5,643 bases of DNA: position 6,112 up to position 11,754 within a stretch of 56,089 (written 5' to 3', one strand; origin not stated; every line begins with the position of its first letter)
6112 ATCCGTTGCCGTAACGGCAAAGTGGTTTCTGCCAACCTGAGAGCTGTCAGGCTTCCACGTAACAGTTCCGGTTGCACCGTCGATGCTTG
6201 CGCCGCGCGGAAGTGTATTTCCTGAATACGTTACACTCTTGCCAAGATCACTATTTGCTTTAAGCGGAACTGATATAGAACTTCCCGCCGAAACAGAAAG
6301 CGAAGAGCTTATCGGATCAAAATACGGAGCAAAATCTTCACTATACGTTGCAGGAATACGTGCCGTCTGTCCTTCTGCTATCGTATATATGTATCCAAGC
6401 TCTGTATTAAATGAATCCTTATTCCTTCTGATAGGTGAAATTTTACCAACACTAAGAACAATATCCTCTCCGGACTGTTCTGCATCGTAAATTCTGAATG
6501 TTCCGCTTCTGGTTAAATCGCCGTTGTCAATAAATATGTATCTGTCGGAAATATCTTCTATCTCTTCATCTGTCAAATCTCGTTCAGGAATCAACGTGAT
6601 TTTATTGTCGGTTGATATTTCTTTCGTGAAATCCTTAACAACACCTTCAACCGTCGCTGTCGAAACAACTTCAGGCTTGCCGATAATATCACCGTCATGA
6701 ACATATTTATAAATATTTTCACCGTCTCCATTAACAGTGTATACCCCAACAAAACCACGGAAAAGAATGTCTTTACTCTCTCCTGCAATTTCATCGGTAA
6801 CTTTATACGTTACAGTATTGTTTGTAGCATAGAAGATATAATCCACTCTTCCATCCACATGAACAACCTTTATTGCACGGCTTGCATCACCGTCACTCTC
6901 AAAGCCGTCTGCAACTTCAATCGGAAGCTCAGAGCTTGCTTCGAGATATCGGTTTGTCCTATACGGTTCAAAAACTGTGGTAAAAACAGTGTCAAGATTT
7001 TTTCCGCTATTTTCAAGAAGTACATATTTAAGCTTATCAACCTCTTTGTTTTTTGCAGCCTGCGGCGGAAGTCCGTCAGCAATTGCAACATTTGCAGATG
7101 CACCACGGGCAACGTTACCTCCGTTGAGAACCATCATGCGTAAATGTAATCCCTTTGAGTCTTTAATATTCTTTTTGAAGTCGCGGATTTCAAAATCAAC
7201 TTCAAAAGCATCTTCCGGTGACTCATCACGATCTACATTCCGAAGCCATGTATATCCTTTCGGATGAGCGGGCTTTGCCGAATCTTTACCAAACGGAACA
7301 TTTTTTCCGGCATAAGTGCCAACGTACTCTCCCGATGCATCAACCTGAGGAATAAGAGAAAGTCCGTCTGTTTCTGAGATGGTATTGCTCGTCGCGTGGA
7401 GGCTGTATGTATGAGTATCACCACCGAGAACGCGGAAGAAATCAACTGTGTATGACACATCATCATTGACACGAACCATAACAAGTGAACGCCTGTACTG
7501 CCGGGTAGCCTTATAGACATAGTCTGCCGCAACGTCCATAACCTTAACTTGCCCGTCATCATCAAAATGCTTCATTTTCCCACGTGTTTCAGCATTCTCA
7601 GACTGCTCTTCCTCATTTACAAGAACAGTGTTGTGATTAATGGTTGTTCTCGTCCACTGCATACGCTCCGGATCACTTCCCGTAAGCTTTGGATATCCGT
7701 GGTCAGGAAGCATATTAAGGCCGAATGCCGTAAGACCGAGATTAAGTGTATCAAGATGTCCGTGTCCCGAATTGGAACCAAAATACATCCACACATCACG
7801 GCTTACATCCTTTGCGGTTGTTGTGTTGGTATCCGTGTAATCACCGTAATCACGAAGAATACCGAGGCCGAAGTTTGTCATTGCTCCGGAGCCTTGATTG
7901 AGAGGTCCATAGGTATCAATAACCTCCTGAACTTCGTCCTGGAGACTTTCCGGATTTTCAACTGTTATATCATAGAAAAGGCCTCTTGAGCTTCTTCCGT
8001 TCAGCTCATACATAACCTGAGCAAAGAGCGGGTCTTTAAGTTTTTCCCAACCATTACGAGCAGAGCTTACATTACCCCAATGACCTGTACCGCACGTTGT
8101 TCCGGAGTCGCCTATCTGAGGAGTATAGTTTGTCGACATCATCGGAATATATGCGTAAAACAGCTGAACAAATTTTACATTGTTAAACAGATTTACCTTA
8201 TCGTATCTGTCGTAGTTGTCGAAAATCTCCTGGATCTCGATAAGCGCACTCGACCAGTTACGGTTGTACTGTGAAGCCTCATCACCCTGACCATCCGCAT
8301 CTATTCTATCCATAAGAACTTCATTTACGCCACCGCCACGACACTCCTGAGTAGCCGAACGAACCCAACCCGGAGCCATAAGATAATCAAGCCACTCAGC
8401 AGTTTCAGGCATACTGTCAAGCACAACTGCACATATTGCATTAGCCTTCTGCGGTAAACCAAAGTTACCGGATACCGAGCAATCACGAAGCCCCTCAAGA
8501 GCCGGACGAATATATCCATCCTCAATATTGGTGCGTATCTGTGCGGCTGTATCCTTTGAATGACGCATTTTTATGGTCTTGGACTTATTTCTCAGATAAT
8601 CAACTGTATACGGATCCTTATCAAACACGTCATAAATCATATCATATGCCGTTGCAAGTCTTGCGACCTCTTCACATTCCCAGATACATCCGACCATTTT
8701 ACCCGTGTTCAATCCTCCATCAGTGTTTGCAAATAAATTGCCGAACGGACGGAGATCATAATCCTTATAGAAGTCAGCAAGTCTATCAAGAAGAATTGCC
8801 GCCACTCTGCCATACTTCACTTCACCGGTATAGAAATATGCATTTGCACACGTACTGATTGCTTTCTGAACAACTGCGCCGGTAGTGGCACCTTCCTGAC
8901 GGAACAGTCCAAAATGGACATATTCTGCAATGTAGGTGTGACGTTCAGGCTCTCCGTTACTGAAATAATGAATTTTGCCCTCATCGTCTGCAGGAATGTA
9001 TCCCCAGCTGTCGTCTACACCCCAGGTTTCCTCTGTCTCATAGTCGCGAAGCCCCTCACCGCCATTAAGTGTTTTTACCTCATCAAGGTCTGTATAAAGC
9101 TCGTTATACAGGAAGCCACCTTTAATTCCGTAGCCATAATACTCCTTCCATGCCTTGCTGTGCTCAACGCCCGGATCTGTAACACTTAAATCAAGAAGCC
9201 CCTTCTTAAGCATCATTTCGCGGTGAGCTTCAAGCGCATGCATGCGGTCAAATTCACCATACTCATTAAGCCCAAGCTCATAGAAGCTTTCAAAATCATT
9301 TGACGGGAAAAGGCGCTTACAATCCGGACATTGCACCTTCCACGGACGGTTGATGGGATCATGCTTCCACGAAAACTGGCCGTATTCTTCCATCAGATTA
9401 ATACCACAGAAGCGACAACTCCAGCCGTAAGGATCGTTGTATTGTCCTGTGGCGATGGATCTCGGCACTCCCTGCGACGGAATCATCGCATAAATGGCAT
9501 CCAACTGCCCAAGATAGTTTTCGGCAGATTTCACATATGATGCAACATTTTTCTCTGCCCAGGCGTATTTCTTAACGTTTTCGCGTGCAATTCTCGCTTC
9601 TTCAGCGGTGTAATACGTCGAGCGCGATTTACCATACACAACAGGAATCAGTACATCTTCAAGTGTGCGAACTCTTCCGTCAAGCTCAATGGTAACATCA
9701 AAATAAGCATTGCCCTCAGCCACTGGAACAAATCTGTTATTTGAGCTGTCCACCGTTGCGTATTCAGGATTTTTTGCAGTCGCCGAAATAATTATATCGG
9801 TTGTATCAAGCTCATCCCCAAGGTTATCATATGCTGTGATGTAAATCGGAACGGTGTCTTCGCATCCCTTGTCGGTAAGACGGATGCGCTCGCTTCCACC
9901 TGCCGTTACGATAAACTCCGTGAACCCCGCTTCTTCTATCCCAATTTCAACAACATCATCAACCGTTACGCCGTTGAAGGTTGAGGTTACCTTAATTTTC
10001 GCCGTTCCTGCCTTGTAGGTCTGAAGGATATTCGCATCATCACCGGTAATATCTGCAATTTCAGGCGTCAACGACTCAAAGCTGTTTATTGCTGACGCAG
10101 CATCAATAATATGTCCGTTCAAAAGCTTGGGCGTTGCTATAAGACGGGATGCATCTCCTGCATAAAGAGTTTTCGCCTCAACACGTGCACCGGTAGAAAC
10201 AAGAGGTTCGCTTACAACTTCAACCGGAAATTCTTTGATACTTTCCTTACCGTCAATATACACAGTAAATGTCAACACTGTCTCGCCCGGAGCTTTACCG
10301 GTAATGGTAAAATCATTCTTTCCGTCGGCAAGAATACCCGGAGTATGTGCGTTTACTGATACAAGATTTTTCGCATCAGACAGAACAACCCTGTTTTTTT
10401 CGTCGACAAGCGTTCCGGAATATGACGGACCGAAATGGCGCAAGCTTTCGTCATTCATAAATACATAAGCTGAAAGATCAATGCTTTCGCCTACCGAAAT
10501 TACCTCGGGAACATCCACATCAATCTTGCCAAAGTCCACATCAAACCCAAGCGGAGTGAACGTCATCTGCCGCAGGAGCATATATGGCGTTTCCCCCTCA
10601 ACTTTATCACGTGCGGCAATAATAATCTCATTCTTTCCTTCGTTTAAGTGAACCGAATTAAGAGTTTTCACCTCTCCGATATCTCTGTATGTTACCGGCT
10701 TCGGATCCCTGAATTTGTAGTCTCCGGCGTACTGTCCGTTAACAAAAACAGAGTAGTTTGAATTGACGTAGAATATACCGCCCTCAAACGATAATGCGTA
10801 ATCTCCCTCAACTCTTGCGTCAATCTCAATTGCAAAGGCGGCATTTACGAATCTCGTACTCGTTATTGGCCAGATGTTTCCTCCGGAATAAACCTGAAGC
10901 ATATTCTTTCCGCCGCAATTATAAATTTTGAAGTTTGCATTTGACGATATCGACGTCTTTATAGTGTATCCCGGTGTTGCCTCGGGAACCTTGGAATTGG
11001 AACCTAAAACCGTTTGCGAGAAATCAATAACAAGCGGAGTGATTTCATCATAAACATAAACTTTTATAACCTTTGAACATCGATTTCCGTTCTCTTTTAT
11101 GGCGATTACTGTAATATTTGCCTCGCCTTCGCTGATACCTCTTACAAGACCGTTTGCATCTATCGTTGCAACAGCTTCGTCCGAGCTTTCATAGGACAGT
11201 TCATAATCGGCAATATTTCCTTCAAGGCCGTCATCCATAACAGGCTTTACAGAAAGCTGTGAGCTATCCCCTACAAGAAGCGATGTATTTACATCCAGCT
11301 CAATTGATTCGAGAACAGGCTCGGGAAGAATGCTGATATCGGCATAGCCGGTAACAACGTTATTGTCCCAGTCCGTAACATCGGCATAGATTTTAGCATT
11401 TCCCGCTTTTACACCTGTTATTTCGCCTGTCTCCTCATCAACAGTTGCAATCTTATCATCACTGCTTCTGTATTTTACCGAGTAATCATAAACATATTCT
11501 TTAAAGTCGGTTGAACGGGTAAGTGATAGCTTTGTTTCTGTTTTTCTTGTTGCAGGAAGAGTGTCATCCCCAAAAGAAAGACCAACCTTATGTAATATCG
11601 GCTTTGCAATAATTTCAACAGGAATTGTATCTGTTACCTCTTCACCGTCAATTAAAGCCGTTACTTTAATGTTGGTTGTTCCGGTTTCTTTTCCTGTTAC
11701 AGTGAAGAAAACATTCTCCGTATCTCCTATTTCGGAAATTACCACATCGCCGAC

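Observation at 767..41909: Two diverged paralogous cassettes: secreted accessory protein, giant SLH-anchored lyase, orphan SBP, cytoplasmic glycan-processing enzymes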

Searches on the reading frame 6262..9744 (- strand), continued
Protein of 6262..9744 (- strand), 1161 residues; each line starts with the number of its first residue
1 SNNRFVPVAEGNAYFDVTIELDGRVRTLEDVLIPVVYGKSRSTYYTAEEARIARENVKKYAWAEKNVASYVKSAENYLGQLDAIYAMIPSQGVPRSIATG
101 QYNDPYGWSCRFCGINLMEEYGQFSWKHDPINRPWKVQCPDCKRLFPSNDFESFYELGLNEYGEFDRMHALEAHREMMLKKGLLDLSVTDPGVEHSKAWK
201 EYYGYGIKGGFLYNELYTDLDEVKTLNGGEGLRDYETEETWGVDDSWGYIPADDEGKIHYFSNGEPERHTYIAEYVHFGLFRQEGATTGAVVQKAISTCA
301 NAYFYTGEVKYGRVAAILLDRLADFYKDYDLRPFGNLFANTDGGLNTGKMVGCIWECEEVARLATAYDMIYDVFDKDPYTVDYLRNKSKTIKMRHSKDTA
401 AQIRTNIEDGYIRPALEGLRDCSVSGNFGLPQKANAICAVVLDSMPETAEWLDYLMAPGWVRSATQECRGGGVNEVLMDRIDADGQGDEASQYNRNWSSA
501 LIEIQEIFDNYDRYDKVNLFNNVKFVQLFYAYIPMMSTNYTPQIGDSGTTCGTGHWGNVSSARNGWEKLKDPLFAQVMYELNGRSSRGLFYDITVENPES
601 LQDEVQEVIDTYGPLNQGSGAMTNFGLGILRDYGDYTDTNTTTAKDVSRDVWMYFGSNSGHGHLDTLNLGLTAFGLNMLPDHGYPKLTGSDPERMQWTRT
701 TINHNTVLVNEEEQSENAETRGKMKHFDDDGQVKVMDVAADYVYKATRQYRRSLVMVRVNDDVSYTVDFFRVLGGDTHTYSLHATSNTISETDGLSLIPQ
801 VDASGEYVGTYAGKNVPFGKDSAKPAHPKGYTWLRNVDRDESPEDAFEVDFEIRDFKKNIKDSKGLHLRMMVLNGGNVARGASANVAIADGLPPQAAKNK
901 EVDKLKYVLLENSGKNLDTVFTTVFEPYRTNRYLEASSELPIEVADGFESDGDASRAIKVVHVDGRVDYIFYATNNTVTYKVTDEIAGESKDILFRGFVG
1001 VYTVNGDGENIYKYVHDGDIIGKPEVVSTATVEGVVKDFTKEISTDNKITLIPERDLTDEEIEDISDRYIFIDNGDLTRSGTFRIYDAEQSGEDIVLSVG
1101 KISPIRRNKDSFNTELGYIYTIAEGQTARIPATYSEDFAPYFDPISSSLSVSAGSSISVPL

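Call 73: search_protein_families(library=pfam, proteins=[P0008, P0005, P0058, P0103], max_evalue=0.001)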
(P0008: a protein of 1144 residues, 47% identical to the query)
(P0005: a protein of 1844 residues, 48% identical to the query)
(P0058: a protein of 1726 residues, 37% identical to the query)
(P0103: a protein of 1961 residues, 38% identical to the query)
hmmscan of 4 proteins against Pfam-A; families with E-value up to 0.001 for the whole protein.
P0008 (1144 aa): 1 family
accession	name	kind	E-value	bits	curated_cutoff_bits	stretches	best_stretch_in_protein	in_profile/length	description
PF07940.18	Hepar_II_III_C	-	3.4e-09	37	24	1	668-765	34-135/237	Heparinase II/III-like, C-terminal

P0005 (1844 aa): 4 families
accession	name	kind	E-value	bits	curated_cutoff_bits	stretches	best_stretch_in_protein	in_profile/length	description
PF05345.18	He_PIG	-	2.1e-12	47.7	24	1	1676-1763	1-95/96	Putative Ig domain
PF02368.24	Big_2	-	8.1e-09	35.8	22.8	1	44-107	17-75/79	Bacterial Ig-like domain (group 2)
PF07940.18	Hepar_II_III_C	-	1e-06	28.9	24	1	1187-1318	30-164/237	Heparinase II/III-like, C-terminal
PF17963.7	Big_9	-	1.1e-06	29.8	23.6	1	1675-1762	2-89/89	Bacterial Ig domain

P0058 (1726 aa): 3 families
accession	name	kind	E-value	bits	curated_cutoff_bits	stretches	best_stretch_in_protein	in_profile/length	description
PF02368.24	Big_2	-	2.5e-16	59.8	22.8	2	339-401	5-68/79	Bacterial Ig-like domain (group 2)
PF22359.2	Big-like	-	1.9e-08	34.9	27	1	284-315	3-34/48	Bacterial Ig-like domain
PF07940.18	Hepar_II_III_C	-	1.3e-05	25.3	24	1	1069-1209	35-179/237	Heparinase II/III-like, C-terminal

P0103 (1961 aa): 5 families
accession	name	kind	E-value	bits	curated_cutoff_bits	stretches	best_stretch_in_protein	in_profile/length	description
PF07940.18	Hepar_II_III_C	-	2.8e-08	34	24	1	1207-1343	34-173/237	Heparinase II/III-like, C-terminal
PF08329.16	ChitinaseA_N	-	4.6e-05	23.5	21.2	0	1792-1865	41-108/133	Chitinase A, N-terminal domain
PF03422.21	CBM_6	-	7.4e-05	23.5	28.9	0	315-394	22-103/125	Carbohydrate binding module (family 6)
PF21461.3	HL_N-beta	-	0.00015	21.9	27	0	472-506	14-47/57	Hyaluronate lyase, N-terminal beta-sheet domain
PF02368.24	Big_2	-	0.00062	20.1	22.8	0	470-501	34-66/79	Bacterial Ig-like domain (group 2)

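Call 89: search_protein_representatives(alignment_id=A1)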
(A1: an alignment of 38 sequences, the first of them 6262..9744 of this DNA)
Query: 38 sequences, 1039 profile positions. Proteins with E-value up to 0.001 (for the whole library): 3980; up to 1e-10: 2589; up to 1e-30: 1245. The best 150 are listed.
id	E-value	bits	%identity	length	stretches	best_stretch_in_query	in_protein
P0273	0.0e+00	2516.8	-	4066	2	5-1037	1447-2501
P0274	0.0e+00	1536.1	-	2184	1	4-1036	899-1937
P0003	0.0e+00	1504.8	-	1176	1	4-1035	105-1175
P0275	0.0e+00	1475.6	-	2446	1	5-1036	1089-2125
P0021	0.0e+00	1466.5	-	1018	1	6-1033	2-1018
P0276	0.0e+00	1452.6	-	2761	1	2-1036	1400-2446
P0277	0.0e+00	1451.7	-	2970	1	4-1037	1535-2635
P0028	0.0e+00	1451.1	-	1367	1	6-1036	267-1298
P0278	0.0e+00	1450.5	-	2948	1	5-1036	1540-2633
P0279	0.0e+00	1434.9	-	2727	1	4-1035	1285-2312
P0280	0.0e+00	1433.3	-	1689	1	4-1037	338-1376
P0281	0.0e+00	1416.6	-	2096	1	5-1037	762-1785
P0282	0.0e+00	1413.2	-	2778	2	4-733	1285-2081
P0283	0.0e+00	1407.8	-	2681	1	4-1037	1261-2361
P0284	0.0e+00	1403.3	-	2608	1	4-1037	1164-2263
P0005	0.0e+00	1281.3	-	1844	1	4-1037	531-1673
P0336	0.0e+00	1245.3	-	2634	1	6-1036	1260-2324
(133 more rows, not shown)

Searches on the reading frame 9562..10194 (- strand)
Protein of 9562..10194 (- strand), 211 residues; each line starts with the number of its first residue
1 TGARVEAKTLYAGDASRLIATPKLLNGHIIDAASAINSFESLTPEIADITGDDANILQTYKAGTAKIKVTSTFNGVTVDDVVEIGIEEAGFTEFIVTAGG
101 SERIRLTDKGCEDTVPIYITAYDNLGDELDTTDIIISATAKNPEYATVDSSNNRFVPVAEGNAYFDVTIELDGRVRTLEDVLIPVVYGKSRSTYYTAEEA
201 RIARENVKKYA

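Call 43: search_protein_families(library=pfam, max_evalue=0.5, proteins=[window:9562-10194:-])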
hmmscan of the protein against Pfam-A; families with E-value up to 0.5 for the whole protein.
seq(211 aa): 3 families
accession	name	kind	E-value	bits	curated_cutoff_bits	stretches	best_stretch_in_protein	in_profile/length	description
PF22359.2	Big-like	-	1.3e-05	25.8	27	1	38-69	4-33/48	Bacterial Ig-like domain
PF22476.1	Ago_N_3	-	0.078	13.2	27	1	116-146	22-51/60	Argonaute, N-terminal domain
PF23374.1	Fn3_arc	-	0.29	11.7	28.9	0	55-92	13-50/78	Archaeal fibronectin-III type-like domain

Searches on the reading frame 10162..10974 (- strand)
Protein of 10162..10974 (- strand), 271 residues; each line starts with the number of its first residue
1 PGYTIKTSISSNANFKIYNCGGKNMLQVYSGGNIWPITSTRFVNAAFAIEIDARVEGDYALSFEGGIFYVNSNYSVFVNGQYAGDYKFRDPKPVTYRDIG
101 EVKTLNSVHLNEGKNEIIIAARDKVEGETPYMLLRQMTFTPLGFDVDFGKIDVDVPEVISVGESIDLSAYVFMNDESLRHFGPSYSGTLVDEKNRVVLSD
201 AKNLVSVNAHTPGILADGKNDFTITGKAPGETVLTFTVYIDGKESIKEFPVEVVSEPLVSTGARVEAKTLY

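Call 43: search_protein_families(library=pfam, max_evalue=0.5, proteins=[window:10162-10974:-])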
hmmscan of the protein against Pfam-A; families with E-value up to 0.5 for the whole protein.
seq(271 aa): 5 families
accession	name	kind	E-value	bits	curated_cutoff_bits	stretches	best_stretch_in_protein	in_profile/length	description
PF00337.29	Gal-bind_lectin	-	0.025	14.5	22.1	1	66-110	87-127/132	Galactoside-binding lectin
PF16990.11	CBM_35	-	0.051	14.3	28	1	46-120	37-105/121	Carbohydrate binding module (family 35)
PF12733.13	Cadherin-like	-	0.12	13.2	24.2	0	62-123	36-73/89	Cadherin-like beta sandwich domain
PF08531.16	Bac_rhamnosid_N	-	0.16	12.2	25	1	73-119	15-61/172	Alpha-L-rhamnosidase N-terminal domain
PF13629.12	T2SS-T3SS_pil_N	-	0.16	12.1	23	1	218-253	38-71/72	Pilus formation protein N terminal region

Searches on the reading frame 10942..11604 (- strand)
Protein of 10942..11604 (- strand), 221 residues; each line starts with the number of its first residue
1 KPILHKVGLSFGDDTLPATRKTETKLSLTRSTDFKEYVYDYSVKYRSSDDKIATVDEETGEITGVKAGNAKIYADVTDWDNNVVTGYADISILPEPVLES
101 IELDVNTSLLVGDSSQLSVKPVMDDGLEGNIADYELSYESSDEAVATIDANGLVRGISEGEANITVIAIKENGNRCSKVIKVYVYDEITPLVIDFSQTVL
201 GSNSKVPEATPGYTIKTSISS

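Call 43: search_protein_families(library=pfam, max_evalue=0.5, proteins=[window:10942-11604:-])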
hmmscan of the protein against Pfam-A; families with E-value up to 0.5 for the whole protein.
seq(221 aa): 6 families
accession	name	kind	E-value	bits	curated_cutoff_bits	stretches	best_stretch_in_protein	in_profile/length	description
PF02368.24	Big_2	-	3.8e-19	68.9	22.8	2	101-170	5-70/79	Bacterial Ig-like domain (group 2)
PF22359.2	Big-like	-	2.3e-05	25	27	1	137-166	4-33/48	Bacterial Ig-like domain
PF22963.3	Ig_NUP210_3rd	-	0.0049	17.5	27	1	38-74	45-82/105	NUP210 Ig-like domain 3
PF21461.3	HL_N-beta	-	0.025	14.8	27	1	133-170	13-45/57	Hyaluronate lyase, N-terminal beta-sheet domain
PF25354.1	Ig_NUP210_16th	-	0.089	12.7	27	0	46-76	33-63/72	NUP210-like, Ig-like domain 16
PF23487.1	Ig_TMEM132_6th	-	0.22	11.9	27.8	0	131-167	65-104/116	TMEM132 sixth domain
